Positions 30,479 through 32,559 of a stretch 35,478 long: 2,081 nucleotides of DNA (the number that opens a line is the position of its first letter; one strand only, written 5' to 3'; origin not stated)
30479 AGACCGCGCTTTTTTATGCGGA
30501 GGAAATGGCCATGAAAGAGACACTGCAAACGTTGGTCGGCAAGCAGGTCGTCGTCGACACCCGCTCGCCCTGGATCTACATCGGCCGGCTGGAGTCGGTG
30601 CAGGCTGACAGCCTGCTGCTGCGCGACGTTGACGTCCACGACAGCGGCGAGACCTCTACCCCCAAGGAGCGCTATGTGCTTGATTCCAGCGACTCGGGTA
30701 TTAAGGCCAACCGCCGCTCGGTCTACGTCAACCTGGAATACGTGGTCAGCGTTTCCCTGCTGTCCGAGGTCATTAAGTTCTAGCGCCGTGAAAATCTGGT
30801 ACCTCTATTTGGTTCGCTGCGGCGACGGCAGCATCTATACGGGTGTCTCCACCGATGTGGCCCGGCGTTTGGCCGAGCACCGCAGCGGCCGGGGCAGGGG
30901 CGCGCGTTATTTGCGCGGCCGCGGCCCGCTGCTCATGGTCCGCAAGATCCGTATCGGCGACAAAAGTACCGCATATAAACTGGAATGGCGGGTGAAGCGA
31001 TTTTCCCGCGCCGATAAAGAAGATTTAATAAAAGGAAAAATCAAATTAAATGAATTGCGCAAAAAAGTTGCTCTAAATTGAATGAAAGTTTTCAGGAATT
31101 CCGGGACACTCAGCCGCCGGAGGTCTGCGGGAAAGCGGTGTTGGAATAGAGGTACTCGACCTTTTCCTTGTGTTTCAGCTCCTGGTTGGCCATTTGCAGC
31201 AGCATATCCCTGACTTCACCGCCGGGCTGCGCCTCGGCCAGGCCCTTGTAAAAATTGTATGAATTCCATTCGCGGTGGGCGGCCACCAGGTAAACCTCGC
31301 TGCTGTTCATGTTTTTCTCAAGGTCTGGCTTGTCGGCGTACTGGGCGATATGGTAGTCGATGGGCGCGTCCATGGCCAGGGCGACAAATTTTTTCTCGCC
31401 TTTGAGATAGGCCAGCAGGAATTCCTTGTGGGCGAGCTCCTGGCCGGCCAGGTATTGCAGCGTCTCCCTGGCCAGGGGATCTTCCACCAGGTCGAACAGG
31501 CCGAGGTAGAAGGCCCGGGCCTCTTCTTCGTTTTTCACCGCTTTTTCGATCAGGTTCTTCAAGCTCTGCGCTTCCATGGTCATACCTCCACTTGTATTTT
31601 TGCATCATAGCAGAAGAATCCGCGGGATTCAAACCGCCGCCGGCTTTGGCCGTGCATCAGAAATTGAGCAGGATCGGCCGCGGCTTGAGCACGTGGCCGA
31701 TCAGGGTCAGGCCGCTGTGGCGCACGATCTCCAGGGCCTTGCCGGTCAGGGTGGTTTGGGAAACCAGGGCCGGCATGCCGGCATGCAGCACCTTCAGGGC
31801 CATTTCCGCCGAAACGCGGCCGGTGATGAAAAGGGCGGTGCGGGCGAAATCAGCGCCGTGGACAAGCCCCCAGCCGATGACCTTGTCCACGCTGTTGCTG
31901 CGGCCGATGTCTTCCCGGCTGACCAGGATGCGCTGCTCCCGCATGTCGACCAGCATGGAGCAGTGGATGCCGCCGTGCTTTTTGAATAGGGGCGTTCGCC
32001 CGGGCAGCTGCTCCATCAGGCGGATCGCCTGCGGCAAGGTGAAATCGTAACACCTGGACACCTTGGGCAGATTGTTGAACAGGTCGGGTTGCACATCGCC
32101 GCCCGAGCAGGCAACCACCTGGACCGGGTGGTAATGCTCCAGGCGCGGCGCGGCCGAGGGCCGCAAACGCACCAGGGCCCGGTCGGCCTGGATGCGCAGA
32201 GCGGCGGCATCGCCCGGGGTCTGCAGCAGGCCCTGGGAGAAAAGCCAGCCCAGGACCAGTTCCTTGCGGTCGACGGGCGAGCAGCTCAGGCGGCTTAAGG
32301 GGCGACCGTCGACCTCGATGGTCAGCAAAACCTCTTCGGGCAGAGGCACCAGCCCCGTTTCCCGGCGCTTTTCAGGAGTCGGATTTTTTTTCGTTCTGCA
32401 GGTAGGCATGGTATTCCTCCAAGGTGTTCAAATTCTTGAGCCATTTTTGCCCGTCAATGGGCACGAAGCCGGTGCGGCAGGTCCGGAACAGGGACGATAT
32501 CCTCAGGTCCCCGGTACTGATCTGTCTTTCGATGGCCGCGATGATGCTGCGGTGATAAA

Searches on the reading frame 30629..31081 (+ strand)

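Call 67: search_protein_families(library=pfam, proteins=[window:30629-31081:+], max_evalue=0.0001)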
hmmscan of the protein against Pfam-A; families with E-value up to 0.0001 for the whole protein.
window:30629-31081:+ (150 aa): 1 family
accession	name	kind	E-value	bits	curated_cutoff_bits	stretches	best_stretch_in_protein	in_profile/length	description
PF01541.30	GIY-YIG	-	2.4e-11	44.2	22.6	1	57-128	2-74/78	GIY-YIG catalytic domain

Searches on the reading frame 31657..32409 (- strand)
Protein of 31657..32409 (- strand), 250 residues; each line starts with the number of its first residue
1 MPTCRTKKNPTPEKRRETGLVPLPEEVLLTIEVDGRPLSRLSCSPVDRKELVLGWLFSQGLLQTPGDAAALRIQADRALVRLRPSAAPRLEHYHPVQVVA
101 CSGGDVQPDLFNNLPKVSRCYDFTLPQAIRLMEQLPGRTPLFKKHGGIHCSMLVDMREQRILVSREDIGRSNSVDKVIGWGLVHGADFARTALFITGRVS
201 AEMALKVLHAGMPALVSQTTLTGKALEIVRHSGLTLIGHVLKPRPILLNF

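Call 67: search_protein_families(library=pfam, proteins=[window:31657-32409:-], max_evalue=0.0001)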
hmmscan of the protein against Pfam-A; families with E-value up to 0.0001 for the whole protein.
window:31657-32409:- (250 aa): 1 family
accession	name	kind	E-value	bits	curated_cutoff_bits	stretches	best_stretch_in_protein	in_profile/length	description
PF02634.21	FdhD-NarQ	-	3.5e-47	161.6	27.2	1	25-241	2-223/237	FdhD/NarQ family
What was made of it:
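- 31657..32409 (-): FdhD/NarQ-family sulfurtransferase, the maturation factor for formate dehydrogenases. It lies 14 kb downstream. PF02634 162 bits (call 67).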
